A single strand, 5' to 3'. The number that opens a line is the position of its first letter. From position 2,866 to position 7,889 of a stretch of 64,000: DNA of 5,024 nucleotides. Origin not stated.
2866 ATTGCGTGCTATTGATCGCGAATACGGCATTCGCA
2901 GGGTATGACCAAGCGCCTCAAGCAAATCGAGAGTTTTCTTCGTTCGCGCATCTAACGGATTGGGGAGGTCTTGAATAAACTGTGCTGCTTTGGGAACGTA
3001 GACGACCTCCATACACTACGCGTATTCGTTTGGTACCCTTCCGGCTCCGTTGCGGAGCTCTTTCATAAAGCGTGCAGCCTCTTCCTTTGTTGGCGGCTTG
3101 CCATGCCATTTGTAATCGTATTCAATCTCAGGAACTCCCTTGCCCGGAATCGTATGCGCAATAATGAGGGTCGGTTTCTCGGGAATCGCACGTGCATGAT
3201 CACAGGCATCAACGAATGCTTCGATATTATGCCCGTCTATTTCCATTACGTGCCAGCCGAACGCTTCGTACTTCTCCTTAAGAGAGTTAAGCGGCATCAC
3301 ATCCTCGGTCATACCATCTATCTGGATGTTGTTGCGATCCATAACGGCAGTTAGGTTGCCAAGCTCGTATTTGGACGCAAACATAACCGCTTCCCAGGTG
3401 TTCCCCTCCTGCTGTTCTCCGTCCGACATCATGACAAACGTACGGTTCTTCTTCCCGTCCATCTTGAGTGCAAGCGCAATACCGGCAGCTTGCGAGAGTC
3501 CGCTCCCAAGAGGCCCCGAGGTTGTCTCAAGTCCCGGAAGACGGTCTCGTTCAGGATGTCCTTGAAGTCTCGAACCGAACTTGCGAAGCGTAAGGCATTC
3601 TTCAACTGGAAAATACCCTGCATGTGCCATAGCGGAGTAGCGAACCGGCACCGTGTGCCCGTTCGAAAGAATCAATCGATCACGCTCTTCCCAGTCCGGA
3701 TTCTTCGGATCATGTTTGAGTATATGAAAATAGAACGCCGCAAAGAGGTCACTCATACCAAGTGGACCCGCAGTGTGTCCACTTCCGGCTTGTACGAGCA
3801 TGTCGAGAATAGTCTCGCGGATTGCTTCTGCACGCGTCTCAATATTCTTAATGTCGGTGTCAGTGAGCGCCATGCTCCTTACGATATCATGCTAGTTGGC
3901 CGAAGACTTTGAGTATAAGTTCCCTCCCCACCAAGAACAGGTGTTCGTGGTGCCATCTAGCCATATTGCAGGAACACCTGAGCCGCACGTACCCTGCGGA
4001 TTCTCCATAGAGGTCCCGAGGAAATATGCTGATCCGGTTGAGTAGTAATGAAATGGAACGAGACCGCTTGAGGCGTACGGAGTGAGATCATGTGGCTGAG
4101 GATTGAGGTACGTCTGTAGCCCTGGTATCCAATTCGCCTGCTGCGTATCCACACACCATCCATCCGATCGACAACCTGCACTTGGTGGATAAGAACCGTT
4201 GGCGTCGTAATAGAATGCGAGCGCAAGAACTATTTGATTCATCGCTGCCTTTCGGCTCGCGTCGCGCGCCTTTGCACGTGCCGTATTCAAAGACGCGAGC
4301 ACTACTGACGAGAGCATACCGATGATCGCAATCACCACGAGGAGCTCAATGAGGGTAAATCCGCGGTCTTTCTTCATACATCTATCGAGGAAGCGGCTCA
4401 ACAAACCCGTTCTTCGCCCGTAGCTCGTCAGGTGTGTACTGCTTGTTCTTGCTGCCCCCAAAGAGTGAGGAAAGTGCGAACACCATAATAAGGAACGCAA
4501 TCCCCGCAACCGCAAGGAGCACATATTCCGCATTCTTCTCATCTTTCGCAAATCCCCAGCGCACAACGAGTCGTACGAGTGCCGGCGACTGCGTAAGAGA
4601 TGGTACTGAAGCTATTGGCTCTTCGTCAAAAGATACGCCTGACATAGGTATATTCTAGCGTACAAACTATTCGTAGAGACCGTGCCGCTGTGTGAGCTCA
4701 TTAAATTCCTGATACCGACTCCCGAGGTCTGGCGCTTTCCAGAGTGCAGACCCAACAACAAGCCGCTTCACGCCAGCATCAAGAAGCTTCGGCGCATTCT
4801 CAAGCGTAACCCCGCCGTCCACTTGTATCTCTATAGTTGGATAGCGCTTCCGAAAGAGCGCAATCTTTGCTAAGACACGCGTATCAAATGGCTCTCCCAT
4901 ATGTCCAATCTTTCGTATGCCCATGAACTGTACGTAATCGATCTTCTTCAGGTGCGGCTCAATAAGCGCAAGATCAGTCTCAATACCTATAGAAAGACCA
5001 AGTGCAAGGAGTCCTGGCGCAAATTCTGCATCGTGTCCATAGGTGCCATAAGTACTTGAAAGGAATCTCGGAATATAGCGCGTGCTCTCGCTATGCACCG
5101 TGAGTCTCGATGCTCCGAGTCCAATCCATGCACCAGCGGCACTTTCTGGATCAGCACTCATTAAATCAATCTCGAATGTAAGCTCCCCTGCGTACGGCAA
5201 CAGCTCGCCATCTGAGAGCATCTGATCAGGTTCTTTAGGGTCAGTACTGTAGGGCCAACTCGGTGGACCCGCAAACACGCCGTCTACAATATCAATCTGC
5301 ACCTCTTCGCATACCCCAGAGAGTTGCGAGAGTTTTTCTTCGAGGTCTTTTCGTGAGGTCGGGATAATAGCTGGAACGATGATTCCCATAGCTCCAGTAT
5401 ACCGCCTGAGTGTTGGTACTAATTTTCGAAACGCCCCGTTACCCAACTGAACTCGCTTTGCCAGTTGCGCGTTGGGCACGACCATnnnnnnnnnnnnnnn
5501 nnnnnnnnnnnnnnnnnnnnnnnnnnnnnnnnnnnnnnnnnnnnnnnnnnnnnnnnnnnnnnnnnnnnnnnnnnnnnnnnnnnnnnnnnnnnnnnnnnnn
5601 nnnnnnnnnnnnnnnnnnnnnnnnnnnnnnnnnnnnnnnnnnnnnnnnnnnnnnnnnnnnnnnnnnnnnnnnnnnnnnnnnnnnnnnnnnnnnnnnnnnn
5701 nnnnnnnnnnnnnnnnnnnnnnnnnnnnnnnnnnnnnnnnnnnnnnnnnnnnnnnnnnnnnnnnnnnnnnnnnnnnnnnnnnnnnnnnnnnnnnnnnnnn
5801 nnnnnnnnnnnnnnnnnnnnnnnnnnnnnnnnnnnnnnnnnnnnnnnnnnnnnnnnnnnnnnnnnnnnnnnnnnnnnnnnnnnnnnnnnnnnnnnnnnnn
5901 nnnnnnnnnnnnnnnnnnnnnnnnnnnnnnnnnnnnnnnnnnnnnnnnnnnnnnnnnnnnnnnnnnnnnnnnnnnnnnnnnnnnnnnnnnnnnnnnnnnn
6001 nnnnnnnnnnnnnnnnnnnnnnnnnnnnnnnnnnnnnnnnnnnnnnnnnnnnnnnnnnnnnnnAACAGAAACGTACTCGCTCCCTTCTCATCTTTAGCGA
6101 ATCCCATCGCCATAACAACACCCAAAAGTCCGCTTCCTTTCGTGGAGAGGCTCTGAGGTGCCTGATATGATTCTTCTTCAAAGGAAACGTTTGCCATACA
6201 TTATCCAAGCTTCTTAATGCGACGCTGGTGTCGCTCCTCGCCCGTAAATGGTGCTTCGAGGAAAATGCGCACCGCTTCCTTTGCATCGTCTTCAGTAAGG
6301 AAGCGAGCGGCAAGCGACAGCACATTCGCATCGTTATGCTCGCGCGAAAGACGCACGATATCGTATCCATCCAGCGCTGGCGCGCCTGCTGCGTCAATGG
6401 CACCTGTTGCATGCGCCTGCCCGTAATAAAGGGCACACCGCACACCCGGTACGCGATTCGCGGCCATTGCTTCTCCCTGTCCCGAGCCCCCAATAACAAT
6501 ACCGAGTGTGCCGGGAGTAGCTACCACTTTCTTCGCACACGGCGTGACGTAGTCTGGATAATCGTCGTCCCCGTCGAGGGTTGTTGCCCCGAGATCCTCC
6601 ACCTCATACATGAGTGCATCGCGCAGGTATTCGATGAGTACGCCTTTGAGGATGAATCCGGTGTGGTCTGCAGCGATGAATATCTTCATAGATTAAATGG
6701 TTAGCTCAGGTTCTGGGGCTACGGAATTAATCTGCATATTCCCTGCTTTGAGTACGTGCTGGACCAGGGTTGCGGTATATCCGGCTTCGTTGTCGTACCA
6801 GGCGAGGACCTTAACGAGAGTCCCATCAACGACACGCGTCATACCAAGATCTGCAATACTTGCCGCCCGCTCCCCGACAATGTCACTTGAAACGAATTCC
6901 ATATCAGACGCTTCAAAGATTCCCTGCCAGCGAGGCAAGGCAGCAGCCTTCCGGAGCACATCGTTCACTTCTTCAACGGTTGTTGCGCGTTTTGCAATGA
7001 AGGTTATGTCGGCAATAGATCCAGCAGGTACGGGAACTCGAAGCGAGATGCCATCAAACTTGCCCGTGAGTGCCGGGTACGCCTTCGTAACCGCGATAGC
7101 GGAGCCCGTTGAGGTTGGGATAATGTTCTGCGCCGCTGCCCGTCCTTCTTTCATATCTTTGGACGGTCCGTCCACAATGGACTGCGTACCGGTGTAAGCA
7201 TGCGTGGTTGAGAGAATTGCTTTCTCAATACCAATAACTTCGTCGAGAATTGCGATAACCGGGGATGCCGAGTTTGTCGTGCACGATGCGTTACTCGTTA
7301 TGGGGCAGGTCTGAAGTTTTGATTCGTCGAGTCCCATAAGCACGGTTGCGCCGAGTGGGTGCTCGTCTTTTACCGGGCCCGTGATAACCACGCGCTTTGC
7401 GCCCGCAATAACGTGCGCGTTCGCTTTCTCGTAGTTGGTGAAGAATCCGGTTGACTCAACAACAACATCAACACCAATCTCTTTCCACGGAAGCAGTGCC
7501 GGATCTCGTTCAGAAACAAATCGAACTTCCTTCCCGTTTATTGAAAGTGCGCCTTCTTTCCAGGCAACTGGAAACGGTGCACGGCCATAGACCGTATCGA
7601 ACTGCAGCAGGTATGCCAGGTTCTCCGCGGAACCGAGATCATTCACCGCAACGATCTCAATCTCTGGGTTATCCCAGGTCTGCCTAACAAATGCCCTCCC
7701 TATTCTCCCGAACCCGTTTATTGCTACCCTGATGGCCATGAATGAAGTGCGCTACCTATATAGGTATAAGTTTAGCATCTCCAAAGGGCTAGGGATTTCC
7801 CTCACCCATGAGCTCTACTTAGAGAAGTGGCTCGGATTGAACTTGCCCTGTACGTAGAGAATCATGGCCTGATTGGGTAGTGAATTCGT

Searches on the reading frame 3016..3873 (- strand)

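Call 59: search_protein_families(library=pfam, proteins=[window:3016-3873:-], max_evalue=0.00001)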
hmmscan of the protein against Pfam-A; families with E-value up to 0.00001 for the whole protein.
window:3016-3873:- (285 aa): 3 families
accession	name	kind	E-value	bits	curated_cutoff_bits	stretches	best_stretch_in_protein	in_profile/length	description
PF00456.26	Transketolase_N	-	1.4e-62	212.1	22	1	15-271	6-273/334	Transketolase, thiamine diphosphate binding domain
PF00676.26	E1_dh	-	7.7e-10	38.6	22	1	115-230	96-210/300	Dehydrogenase E1 component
PF13292.11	DXP_synthase_N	-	1.8e-09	37.7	21.2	1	6-186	13-176/274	1-deoxy-D-xylulose-5-phosphate synthase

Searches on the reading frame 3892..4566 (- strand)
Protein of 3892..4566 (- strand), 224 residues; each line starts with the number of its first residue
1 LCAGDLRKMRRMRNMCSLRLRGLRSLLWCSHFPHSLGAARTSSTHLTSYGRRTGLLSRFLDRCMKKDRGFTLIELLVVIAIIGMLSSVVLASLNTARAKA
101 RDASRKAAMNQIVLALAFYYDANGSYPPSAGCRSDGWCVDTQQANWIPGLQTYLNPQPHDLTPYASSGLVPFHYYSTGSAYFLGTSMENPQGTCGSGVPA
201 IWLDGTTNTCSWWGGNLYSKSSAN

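Call 59: search_protein_families(library=pfam, proteins=[window:3892-4566:-], max_evalue=0.00001)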
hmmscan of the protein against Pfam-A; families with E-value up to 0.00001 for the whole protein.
window:3892-4566:- (224 aa): 1 family
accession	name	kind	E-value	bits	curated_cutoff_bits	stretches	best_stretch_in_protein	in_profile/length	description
PF07963.17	N_methyl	-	5.3e-10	38.9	21.2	1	64-90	1-27/27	Prokaryotic N-terminal methylation motif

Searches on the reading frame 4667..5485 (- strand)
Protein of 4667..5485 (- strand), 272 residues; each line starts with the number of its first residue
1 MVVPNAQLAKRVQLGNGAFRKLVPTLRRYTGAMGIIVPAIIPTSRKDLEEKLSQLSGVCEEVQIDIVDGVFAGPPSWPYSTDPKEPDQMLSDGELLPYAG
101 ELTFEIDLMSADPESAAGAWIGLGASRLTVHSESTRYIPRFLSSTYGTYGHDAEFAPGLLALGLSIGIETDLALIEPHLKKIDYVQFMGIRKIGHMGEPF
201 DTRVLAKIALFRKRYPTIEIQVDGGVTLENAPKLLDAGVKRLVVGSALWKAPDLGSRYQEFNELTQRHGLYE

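Call 59: search_protein_families(library=pfam, proteins=[window:4667-5485:-], max_evalue=0.00001)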
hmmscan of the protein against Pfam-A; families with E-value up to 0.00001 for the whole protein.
window:4667-5485:- (272 aa): 1 family
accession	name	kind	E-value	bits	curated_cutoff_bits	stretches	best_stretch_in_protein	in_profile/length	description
PF00834.25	Ribul_P_3_epim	-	3.2e-17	63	21.1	1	98-248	55-197/198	Ribulose-phosphate 3 epimerase family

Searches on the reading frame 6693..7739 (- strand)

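Call 59: search_protein_families(library=pfam, proteins=[window:6693-7739:-], max_evalue=0.00001)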
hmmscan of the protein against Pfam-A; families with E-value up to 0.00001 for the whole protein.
window:6693-7739:- (348 aa): 2 families
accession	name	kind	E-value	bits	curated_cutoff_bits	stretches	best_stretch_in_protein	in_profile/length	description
PF02800.25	Gp_dh_C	-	2.7e-49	167.2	24.4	1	160-315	3-158/158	Glyceraldehyde 3-phosphate dehydrogenase, C-terminal domain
PF00044.30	Gp_dh_N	-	1e-36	125.7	31.7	1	3-102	1-100/101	Glyceraldehyde 3-phosphate dehydrogenase, NAD binding domain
